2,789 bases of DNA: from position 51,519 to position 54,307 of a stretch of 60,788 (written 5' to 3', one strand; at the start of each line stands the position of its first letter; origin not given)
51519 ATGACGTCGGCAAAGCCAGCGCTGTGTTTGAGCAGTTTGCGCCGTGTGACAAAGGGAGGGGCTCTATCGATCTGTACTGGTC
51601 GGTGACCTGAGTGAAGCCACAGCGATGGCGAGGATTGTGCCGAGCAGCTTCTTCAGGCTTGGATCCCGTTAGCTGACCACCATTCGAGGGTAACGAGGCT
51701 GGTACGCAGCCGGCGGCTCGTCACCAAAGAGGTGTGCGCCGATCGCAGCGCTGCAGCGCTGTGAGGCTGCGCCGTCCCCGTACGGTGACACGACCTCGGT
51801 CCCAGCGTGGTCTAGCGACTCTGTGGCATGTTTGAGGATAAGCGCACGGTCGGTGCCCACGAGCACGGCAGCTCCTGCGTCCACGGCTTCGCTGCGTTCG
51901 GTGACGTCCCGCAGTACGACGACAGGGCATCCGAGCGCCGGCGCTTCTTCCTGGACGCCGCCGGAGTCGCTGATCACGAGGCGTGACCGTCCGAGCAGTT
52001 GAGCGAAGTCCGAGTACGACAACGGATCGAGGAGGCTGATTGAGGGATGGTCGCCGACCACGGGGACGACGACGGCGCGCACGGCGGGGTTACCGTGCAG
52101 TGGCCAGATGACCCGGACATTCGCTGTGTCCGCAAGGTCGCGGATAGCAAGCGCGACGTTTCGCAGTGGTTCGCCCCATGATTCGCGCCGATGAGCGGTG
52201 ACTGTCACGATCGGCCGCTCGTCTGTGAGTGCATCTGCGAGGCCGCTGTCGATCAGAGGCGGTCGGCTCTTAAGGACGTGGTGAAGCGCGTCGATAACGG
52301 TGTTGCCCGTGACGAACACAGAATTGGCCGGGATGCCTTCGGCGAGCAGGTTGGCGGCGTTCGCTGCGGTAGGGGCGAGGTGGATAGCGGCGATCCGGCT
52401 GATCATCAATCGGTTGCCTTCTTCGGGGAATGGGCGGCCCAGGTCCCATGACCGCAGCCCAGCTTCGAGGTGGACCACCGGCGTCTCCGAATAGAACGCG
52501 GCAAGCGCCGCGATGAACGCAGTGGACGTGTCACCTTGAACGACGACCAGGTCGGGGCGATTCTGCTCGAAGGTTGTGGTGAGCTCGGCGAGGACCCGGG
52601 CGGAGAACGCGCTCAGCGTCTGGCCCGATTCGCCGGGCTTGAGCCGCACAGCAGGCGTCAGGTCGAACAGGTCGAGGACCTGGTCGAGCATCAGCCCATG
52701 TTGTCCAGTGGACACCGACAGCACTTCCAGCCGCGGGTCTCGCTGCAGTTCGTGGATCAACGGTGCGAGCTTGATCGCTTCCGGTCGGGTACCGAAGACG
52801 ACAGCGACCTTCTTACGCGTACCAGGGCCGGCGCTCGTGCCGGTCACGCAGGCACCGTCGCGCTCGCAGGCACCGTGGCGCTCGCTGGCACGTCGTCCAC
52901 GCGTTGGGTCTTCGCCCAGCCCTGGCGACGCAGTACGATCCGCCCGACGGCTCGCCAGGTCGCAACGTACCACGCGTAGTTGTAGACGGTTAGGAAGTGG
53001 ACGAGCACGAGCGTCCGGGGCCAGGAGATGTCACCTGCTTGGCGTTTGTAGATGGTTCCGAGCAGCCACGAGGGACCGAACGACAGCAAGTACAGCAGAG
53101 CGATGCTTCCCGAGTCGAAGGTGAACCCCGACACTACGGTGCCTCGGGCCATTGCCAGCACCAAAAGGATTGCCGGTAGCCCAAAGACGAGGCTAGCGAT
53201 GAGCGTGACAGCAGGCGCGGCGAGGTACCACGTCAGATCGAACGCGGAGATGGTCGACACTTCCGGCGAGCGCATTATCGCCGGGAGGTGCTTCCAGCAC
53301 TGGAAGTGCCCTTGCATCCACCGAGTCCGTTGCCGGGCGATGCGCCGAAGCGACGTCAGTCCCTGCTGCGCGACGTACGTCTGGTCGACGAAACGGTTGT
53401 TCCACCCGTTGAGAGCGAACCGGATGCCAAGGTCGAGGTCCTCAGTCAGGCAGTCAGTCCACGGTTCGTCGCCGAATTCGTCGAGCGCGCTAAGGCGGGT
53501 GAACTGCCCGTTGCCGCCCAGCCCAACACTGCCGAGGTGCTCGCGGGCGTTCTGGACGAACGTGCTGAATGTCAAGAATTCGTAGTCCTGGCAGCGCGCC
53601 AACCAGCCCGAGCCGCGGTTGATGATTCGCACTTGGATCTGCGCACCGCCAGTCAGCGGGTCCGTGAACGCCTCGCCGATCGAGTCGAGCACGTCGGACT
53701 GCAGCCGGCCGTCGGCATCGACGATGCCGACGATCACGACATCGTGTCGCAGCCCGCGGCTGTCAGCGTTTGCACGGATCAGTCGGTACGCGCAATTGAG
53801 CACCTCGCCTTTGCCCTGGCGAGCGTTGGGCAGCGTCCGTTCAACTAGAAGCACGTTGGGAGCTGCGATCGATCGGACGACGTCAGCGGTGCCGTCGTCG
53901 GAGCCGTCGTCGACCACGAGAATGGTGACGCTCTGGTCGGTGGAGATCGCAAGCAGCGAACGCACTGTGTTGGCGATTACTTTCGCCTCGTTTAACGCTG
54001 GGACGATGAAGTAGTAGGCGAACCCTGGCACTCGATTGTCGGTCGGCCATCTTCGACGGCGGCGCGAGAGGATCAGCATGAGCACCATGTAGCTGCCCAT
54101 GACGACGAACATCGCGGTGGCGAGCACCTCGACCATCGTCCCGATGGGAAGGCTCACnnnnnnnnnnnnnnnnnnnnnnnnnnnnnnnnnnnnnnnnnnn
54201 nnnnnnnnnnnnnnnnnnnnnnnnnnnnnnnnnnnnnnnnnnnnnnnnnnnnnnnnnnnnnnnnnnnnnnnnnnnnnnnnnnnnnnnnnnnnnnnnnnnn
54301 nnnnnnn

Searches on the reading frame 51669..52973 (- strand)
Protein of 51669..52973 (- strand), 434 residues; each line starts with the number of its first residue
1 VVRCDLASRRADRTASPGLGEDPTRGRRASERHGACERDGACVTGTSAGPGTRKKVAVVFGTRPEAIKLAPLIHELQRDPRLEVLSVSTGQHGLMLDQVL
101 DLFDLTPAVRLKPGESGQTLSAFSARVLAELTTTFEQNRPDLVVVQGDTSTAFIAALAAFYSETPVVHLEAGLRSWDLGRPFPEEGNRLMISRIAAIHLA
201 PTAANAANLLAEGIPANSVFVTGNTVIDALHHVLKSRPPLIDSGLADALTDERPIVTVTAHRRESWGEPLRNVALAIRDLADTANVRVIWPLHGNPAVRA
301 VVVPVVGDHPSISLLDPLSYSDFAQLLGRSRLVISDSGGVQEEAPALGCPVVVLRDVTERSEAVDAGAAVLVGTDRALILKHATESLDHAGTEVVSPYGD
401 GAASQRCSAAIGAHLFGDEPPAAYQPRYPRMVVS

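Call 75: search_protein_families(library=pfam, proteins=[window:51669-52973:-], max_evalue=0.01)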
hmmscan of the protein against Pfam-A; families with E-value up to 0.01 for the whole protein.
window:51669-52973:- (434 aa): 1 family
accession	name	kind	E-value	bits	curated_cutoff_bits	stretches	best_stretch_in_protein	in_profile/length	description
PF02350.25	Epimerase_2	-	1.8e-101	339.9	30.6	1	74-411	1-346/347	UDP-N-acetylglucosamine 2-epimerase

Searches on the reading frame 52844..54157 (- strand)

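Call 75: search_protein_families(library=pfam, proteins=[window:52844-54157:-], max_evalue=0.01)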
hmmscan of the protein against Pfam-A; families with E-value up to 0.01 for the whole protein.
window:52844-54157:- (437 aa): 6 families
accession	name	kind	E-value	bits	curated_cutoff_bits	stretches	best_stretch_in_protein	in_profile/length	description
PF13641.12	Glyco_tranf_2_3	-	2.9e-25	90.1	27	1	48-283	3-230/230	Glycosyltransferase like family 2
PF13632.12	Glyco_trans_2_3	-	2e-19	70.6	27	1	143-334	2-178/198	Glycosyl transferase family group 2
PF00535.33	Glycos_transf_2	-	7.9e-16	58.9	23.3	1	50-226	2-165/168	Glycosyl transferase family 2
PF13506.12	Glyco_transf_21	-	1.7e-07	31.3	21.7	1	136-281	29-173/174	Glycosyl transferase family 21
PF16962.11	ABC_export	-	0.0025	16.8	29.7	1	6-82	353-427/531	Putative ABC exporter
PF13704.12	Glyco_tranf_2_4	-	0.0031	18.4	27.5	1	56-121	2-63/98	Glycosyl transferase family 2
